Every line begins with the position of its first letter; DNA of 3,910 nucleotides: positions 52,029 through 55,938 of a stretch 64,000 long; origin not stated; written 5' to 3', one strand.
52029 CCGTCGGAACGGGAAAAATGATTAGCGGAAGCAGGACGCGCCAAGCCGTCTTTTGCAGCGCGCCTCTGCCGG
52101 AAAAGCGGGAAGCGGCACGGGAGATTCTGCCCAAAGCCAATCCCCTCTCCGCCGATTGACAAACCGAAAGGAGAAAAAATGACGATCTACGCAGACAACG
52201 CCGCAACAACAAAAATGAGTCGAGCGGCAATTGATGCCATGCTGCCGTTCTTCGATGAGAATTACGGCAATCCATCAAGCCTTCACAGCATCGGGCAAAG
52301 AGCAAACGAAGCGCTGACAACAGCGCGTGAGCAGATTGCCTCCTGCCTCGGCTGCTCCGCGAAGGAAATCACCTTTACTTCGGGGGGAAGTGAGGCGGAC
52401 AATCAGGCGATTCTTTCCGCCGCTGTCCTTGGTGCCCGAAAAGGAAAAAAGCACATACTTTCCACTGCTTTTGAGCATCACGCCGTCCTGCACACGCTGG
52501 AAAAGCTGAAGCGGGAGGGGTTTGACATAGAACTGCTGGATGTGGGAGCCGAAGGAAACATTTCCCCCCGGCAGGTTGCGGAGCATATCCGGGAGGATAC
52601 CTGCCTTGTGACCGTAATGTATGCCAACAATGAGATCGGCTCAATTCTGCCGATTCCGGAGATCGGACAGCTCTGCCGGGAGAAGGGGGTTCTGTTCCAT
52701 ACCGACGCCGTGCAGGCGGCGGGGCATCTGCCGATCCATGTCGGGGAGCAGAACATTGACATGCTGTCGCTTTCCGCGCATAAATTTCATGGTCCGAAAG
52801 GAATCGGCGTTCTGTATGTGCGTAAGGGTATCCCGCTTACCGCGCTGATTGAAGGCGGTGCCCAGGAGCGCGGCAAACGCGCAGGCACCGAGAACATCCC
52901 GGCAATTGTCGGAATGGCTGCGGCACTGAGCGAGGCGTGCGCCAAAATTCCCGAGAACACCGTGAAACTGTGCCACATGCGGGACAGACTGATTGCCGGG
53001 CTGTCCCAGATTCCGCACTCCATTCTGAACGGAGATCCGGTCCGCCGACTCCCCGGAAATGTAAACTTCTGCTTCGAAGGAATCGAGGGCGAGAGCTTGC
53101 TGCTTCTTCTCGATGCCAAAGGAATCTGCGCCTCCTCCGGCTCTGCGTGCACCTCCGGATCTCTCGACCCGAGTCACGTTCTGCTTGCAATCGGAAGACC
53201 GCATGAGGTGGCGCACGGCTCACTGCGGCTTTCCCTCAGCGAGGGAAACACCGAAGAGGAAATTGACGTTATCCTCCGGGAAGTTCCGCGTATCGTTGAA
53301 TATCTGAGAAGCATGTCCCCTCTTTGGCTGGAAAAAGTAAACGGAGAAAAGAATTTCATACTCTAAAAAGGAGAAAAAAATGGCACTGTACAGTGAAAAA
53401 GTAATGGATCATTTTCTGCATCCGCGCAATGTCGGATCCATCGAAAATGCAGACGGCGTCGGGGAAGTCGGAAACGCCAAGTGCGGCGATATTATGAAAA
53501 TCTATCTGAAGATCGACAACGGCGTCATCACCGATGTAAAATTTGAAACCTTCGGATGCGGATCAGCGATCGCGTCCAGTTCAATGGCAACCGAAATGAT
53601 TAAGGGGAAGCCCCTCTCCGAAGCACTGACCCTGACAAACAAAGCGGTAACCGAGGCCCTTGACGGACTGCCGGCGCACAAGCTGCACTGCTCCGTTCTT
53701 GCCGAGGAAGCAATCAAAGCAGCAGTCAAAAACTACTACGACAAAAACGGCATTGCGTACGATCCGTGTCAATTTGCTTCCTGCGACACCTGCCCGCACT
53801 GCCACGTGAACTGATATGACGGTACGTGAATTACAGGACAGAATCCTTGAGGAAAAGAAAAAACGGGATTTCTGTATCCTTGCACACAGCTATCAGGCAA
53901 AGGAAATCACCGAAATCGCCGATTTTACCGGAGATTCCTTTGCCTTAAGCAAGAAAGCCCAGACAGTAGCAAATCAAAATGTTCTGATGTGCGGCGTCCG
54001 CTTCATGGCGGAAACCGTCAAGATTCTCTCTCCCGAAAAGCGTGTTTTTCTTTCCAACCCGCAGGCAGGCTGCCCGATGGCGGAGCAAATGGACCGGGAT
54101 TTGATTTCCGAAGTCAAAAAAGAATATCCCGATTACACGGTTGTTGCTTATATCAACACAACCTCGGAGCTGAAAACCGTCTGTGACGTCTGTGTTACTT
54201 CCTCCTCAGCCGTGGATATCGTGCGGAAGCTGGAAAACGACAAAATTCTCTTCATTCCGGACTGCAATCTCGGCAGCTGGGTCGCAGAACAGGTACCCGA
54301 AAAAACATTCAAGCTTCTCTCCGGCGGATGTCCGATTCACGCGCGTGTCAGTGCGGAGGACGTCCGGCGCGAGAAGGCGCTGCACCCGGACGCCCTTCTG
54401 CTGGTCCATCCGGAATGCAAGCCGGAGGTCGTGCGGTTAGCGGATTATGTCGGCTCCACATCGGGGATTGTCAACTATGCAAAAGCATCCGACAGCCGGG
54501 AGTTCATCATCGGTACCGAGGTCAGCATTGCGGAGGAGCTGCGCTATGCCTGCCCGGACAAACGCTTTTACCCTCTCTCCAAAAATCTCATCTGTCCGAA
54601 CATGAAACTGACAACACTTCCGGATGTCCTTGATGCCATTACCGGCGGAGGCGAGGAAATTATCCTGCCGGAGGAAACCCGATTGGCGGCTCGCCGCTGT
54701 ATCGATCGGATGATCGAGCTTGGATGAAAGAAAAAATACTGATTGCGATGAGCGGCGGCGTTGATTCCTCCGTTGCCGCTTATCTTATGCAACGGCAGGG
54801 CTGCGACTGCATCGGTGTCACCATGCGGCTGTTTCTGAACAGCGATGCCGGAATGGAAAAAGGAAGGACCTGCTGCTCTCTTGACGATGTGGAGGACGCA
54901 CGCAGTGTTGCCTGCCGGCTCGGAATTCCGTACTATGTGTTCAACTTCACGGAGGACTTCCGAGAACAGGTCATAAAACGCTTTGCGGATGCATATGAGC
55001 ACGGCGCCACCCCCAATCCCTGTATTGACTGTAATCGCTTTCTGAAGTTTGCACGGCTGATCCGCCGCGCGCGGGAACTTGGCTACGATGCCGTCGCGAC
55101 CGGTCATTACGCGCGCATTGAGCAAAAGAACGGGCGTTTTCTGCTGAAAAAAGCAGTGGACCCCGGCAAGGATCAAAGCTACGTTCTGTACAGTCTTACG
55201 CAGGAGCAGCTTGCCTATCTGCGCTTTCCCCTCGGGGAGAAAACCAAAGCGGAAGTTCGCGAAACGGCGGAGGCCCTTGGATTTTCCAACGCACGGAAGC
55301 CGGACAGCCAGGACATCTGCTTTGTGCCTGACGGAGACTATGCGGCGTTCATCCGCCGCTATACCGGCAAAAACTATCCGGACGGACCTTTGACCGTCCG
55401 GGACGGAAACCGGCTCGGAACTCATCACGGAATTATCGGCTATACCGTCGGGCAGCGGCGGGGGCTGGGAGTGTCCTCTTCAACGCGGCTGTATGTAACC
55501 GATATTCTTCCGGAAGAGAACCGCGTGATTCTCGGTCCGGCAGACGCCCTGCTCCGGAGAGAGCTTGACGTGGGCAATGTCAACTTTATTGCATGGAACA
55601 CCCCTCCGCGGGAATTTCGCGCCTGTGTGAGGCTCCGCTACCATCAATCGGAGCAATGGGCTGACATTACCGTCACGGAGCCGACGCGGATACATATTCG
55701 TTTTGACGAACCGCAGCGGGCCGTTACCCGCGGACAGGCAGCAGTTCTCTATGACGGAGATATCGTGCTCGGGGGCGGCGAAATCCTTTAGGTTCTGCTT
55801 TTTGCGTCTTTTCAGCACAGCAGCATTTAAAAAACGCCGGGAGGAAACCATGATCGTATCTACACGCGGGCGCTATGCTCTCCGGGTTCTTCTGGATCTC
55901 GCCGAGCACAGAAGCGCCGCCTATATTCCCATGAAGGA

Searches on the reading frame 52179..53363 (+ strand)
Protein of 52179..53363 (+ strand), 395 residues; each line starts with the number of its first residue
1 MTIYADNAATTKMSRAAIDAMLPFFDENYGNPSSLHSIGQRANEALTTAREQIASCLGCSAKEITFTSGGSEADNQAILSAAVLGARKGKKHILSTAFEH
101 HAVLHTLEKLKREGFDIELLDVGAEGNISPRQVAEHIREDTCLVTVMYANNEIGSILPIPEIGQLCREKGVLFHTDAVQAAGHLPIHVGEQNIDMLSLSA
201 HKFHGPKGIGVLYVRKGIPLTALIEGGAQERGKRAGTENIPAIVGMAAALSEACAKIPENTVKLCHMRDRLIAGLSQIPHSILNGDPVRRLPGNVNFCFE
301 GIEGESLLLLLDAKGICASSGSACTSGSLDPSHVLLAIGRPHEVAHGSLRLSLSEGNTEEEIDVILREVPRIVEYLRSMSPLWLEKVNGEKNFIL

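Call 27: search_protein_families(library=pfam, proteins=[window:52179-53363:+], max_evalue=0.01)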
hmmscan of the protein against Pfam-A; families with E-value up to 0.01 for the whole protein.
window:52179-53363:+ (395 aa): 3 families
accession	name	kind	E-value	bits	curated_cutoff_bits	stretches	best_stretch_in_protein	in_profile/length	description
PF00266.25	Aminotran_5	-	9.2e-81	272.1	21.5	1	3-364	1-370/371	Aminotransferase class-V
PF01212.27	Beta_elim_lyase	-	9.9e-06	25.5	27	1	6-178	5-170/288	Beta-eliminating lyase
PF01041.23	DegT_DnrJ_EryC1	-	0.00025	20.8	19.8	1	64-183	43-152/360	DegT/DnrJ/EryC1/StrS aminotransferase family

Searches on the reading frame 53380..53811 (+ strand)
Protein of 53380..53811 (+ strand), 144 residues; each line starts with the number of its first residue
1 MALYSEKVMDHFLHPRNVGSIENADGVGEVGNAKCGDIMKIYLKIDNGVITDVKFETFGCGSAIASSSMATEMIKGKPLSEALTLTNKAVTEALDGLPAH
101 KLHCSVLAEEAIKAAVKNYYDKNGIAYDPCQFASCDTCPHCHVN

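Call 27: search_protein_families(library=pfam, proteins=[window:53380-53811:+], max_evalue=0.01)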
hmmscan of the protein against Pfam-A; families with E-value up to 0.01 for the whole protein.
window:53380-53811:+ (144 aa): 1 family
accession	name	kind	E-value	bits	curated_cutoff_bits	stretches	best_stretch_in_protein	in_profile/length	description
PF01592.21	NifU_N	-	9.2e-51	171.7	22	1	4-123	2-124/127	NifU-like N terminal domain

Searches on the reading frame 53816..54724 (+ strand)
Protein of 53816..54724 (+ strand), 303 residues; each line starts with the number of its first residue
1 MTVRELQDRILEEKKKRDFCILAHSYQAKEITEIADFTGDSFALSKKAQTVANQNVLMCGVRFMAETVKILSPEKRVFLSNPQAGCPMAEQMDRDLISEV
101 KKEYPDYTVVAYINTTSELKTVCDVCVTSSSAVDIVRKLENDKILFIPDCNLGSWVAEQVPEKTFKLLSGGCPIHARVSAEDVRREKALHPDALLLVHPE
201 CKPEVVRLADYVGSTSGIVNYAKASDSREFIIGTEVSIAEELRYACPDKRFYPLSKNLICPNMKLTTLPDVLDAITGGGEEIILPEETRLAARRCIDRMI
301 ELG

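Call 27: search_protein_families(library=pfam, proteins=[window:53816-54724:+], max_evalue=0.01)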
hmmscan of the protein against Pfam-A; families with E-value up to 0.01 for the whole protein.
window:53816-54724:+ (303 aa): 1 family
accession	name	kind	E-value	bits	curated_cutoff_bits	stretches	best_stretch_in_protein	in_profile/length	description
PF02445.21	NadA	-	4.3e-116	387.6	27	1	9-301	2-295/295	Quinolinate synthetase A protein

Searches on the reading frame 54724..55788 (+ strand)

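Call 27: search_protein_families(library=pfam, proteins=[window:54724-55788:+], max_evalue=0.01)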
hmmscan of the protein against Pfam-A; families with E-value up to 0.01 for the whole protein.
window:54724-55788:+ (355 aa): 8 families
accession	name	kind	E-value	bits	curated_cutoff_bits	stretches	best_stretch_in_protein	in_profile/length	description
PF03054.22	tRNA_Me_trans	-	1.6e-75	253.7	20.6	1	4-202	2-201/202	tRNA methyl transferase HUP domain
PF20258.4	tRNA_Me_trans_C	-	7.1e-20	71.6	20.6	1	279-354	2-77/77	Aminomethyltransferase beta-barrel domain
PF20259.3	tRNA_Me_trans_M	-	4.4e-15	55.4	27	1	208-271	2-65/66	tRNA methyl transferase PRC-barrel domain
PF02568.20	ThiI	-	1.3e-06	28.6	20.5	1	2-127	3-115/197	Thiamine biosynthesis protein (ThiI)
PF00733.27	Asn_synthase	-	0.00019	21.7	21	1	7-95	22-98/354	Asparagine synthase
PF02540.23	NAD_synthase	-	0.0017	17.9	21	1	3-77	19-83/242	NAD synthase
PF06508.19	QueC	-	0.0077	16.2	22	0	4-52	1-49/210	Queuosine biosynthesis protein QueC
PF24167.1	DUF7411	-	0.0094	16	28.7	0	5-86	3-69/194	Family of unknown function (DUF7411)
